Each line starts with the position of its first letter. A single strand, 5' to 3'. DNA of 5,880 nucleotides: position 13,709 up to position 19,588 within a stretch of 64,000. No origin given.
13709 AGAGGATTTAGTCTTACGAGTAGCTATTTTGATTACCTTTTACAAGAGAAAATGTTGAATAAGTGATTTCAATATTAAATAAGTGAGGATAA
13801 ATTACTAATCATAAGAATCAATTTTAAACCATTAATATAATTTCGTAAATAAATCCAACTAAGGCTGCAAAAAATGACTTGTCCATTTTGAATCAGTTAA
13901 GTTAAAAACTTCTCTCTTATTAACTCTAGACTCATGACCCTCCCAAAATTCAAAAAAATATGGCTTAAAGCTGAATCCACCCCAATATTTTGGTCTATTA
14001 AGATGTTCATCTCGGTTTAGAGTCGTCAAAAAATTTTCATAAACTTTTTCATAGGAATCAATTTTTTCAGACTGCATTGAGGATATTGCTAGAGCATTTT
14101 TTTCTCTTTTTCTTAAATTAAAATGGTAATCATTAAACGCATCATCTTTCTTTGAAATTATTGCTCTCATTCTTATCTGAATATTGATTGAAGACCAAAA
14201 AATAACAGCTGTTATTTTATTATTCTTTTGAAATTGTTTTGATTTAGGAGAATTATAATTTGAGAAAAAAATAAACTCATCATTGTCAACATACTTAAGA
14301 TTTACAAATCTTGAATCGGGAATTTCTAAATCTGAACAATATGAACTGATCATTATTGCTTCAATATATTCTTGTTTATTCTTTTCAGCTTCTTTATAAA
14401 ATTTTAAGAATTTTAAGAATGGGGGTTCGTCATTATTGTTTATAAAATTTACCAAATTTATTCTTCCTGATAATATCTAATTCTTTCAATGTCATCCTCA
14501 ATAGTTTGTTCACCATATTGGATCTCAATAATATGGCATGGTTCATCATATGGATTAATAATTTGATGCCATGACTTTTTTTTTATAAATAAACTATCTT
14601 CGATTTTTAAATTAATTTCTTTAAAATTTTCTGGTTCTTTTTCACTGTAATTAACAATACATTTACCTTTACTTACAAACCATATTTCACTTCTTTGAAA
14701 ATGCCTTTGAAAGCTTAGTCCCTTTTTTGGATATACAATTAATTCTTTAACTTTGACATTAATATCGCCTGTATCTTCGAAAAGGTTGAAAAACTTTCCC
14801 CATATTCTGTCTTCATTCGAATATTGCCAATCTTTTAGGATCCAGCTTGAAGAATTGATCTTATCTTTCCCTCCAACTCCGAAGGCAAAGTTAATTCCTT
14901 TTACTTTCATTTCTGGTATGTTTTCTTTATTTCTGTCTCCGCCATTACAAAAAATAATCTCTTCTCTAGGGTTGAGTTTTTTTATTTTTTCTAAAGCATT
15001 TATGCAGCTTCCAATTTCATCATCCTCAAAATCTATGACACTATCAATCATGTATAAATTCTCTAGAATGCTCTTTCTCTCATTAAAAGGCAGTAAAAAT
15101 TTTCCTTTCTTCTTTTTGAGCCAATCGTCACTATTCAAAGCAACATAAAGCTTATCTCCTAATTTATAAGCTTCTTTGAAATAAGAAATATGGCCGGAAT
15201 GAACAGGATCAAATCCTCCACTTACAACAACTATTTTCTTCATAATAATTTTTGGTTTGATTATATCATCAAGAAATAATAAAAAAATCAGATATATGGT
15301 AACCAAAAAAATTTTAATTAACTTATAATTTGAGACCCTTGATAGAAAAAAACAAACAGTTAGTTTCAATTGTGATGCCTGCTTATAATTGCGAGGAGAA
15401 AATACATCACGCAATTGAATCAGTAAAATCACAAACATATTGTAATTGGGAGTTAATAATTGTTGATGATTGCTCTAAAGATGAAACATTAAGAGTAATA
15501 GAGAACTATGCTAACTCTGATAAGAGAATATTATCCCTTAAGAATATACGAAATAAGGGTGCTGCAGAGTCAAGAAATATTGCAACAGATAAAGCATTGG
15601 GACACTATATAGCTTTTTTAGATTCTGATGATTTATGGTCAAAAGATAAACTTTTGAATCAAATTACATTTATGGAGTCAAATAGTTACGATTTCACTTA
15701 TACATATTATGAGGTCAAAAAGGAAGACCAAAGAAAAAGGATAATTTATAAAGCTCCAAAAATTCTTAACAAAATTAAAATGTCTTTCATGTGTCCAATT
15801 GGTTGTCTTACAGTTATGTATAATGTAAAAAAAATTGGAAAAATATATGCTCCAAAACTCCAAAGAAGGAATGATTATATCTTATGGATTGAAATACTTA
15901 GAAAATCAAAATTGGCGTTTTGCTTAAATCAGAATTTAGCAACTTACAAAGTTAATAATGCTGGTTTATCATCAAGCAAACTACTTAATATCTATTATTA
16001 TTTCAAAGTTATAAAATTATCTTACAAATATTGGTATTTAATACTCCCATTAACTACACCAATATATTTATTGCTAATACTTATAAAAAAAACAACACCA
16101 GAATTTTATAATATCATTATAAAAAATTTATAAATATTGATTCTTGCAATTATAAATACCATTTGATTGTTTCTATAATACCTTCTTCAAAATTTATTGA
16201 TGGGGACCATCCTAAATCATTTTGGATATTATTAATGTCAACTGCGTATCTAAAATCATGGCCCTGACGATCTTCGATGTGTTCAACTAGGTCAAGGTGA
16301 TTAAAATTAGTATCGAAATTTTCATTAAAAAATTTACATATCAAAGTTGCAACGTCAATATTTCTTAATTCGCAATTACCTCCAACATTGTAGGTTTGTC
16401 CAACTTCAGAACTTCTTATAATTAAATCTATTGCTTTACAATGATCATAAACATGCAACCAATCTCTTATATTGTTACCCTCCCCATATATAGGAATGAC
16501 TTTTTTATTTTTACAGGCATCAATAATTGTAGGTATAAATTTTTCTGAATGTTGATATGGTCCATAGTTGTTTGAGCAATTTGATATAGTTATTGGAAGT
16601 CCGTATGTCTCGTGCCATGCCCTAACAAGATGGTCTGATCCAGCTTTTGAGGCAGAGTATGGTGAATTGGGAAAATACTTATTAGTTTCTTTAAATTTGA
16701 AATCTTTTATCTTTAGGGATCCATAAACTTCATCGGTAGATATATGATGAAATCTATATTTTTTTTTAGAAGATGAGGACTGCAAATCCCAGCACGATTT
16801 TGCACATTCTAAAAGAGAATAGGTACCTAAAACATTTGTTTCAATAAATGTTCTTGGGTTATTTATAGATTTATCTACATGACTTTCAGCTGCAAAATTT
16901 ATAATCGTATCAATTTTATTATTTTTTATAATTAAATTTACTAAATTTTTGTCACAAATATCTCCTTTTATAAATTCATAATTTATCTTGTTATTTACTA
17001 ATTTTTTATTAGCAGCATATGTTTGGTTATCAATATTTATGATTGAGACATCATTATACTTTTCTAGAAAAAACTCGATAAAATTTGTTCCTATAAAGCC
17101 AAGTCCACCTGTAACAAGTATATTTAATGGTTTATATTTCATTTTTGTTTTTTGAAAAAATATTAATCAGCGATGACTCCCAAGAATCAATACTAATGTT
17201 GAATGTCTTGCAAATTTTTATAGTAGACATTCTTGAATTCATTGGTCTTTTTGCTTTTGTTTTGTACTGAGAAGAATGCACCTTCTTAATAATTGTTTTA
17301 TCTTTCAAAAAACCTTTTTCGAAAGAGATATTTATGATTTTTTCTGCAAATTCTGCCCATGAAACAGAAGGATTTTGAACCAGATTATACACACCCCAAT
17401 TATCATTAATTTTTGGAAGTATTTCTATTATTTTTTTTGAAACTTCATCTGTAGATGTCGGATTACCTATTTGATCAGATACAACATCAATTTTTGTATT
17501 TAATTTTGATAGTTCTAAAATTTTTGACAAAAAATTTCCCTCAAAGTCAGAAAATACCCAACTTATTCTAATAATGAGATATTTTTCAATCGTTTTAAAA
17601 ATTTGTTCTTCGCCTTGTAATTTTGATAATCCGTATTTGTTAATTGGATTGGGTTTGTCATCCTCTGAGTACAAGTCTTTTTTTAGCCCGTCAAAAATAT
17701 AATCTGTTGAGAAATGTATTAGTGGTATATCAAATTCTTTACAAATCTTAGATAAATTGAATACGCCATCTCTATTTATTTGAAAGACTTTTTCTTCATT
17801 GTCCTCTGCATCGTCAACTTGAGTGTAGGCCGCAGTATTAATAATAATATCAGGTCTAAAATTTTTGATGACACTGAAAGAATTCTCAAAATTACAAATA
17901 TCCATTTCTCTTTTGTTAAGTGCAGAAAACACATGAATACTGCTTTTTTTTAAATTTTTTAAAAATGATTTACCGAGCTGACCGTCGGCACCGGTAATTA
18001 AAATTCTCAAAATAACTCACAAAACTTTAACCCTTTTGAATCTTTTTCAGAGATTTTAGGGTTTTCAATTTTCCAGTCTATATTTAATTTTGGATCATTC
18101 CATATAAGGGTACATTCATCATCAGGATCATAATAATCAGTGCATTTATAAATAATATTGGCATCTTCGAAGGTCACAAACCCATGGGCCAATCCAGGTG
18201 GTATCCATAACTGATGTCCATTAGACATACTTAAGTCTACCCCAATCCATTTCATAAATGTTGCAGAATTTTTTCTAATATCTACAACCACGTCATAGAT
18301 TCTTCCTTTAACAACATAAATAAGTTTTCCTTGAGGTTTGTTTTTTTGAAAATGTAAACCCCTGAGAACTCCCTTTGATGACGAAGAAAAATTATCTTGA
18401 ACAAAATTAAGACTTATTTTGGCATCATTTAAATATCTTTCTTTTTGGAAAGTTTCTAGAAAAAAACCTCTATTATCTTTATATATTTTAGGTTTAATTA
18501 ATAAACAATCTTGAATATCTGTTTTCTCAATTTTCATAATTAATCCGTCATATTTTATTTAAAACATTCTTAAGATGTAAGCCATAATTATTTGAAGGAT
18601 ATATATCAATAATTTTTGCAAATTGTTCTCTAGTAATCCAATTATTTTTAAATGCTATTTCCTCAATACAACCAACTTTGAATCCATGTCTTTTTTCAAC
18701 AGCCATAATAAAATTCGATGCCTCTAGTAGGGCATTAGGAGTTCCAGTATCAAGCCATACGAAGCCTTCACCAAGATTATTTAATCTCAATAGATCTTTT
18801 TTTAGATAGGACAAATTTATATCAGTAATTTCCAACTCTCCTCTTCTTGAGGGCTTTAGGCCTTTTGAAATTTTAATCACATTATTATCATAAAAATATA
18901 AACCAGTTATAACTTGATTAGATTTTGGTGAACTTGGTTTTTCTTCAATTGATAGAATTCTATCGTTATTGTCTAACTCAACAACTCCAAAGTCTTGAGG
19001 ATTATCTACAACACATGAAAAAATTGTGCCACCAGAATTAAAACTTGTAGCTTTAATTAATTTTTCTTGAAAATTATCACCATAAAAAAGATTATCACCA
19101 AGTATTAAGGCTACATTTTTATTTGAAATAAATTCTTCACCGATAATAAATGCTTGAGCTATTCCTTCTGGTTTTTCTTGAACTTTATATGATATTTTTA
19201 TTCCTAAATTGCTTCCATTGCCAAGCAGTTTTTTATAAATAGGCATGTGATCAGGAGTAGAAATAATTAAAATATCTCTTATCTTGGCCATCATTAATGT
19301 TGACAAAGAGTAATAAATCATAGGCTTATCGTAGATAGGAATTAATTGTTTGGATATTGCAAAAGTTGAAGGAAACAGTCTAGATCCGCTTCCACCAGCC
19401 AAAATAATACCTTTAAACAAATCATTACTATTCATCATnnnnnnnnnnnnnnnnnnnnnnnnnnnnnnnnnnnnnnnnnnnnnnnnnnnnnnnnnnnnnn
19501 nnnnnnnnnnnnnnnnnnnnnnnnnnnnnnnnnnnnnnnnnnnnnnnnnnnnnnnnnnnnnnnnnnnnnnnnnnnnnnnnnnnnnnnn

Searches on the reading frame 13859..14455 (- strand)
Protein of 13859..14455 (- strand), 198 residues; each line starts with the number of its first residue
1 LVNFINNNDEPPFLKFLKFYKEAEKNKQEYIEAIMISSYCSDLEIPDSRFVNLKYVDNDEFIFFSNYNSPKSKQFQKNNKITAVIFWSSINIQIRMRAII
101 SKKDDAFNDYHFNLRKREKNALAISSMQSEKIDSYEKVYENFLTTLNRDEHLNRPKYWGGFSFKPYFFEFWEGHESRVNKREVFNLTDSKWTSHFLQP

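Call 21: search_protein_families(library=pfam, proteins=[window:13859-14455:-], max_evalue=0.0001)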
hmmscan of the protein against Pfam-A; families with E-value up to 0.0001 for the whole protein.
window:13859-14455:- (198 aa): 1 family
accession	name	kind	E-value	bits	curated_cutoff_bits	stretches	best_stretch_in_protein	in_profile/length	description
PF10590.14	PNP_phzG_C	-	3e-10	40.3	27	1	158-198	1-42/42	Pyridoxine 5'-phosphate oxidase C-terminal dimerisation region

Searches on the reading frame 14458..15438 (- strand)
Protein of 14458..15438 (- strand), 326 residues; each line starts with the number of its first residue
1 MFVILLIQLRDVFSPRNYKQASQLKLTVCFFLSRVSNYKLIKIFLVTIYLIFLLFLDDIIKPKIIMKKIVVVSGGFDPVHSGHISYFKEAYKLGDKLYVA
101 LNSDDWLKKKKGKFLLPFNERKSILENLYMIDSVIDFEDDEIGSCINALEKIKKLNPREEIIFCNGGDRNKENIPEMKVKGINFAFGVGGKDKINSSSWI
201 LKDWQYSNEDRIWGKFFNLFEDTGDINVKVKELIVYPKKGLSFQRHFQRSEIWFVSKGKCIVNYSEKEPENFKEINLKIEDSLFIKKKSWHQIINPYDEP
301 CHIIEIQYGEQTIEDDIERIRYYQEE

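Call 21: search_protein_families(library=pfam, proteins=[window:14458-15438:-], max_evalue=0.0001)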
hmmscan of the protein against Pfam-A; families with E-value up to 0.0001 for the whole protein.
window:14458-15438:- (326 aa): 3 families
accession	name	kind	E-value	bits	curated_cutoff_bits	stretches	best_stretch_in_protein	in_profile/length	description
PF01050.24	MannoseP_isomer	-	4.6e-18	65.9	23.6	1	210-320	13-114/116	Mannose-6-phosphate isomerase C-terminal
PF01467.32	CTP_transf_like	-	4.7e-12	46.7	21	1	73-165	3-86/133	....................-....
PF07883.17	Cupin_2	-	1.4e-06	28.3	27.2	1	235-306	4-69/70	Cupin domain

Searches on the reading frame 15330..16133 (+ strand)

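Call 21: search_protein_families(library=pfam, proteins=[window:15330-16133:+], max_evalue=0.0001)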
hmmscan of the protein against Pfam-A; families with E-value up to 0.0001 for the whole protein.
window:15330-16133:+ (267 aa): 3 families
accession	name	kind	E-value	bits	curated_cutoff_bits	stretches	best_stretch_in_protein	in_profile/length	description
PF00535.33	Glycos_transf_2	-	3.7e-35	121.8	23.3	1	13-136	1-124/168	Glycosyl transferase family 2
PF10111.15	Glyco_tranf_2_2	-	1.2e-15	58.2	27.3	1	13-117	1-108/276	Glycosyltransferase like family 2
PF13641.12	Glyco_tranf_2_3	-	1e-06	29.4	27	1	12-131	3-127/230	Glycosyltransferase like family 2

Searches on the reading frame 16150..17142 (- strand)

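Call 21: search_protein_families(library=pfam, proteins=[window:16150-17142:-], max_evalue=0.0001)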
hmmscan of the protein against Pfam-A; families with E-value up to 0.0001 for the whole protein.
window:16150-17142:- (330 aa): 7 families
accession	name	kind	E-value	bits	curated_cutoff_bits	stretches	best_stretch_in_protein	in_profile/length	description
PF16363.11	GDP_Man_Dehyd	-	2.1e-86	290.8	27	1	9-324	1-331/332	GDP-mannose 4,6 dehydratase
PF01370.27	Epimerase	-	6.5e-62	209.5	20.9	1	8-254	1-240/240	NAD dependent epimerase/dehydratase family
PF07993.18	NAD_binding_4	-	4.5e-14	52.7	20.1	1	10-194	1-209/258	Male sterility protein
PF01073.25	3Beta_HSD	-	1.1e-13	51.4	22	1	9-231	1-218/280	3-beta hydroxysteroid dehydrogenase/isomerase family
PF02719.21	Polysacc_synt_2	-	4.5e-13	49.5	20.2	1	8-117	1-118/293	Polysaccharide biosynthesis protein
PF04321.23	RmlD_sub_bind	-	2.6e-11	43.6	27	1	7-211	2-168/287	RmlD substrate binding domain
PF00106.31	adh_short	-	4.9e-06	26.6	26.6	0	8-112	3-117/195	short chain dehydrogenase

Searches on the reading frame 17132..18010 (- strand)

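Call 21: search_protein_families(library=pfam, proteins=[window:17132-18010:-], max_evalue=0.0001)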
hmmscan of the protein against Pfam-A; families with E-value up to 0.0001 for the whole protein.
window:17132-18010:- (292 aa): 5 families
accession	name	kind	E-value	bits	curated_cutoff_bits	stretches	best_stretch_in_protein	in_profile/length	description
PF04321.23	RmlD_sub_bind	-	7.6e-85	284.9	27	1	1-286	1-283/287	RmlD substrate binding domain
PF01370.27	Epimerase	-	1.8e-20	73.8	20.9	1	3-156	1-176/240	NAD dependent epimerase/dehydratase family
PF16363.11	GDP_Man_Dehyd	-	2.1e-13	50.9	27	1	25-157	48-184/332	GDP-mannose 4,6 dehydratase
PF02719.21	Polysacc_synt_2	-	3.3e-09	36.8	20.2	1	37-134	62-146/293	Polysaccharide biosynthesis protein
PF07993.18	NAD_binding_4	-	5.1e-07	29.5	20.1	1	54-155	90-210/258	Male sterility protein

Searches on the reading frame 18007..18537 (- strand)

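Call 21: search_protein_families(library=pfam, proteins=[window:18007-18537:-], max_evalue=0.0001)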
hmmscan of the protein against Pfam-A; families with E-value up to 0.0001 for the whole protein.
window:18007-18537:- (176 aa): 1 family
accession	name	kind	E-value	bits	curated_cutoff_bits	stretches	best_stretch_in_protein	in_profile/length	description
PF00908.23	dTDP_sugar_isom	-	3.6e-66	222.5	27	1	5-172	1-166/168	dTDP-4-dehydrorhamnose 3,5-epimerase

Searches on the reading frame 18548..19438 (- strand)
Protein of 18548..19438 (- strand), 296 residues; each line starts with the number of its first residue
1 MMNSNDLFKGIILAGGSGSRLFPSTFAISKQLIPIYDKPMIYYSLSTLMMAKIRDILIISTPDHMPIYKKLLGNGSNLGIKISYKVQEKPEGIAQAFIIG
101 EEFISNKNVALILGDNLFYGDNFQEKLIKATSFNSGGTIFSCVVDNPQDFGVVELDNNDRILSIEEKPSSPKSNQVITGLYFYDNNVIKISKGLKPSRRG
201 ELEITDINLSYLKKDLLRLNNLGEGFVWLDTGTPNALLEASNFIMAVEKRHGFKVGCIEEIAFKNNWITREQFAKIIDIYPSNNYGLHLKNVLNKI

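Call 21: search_protein_families(library=pfam, proteins=[window:18548-19438:-], max_evalue=0.0001)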
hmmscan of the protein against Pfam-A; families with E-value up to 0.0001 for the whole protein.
window:18548-19438:- (296 aa): 2 families
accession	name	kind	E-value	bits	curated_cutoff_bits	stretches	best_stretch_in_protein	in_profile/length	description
PF00483.29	NTP_transferase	-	2.1e-67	227.7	21.2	1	9-244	1-242/245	Nucleotidyl transferase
PF12804.13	NTP_transf_3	-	1.7e-07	32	27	1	10-132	1-112/160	MobA-like NTP transferase domain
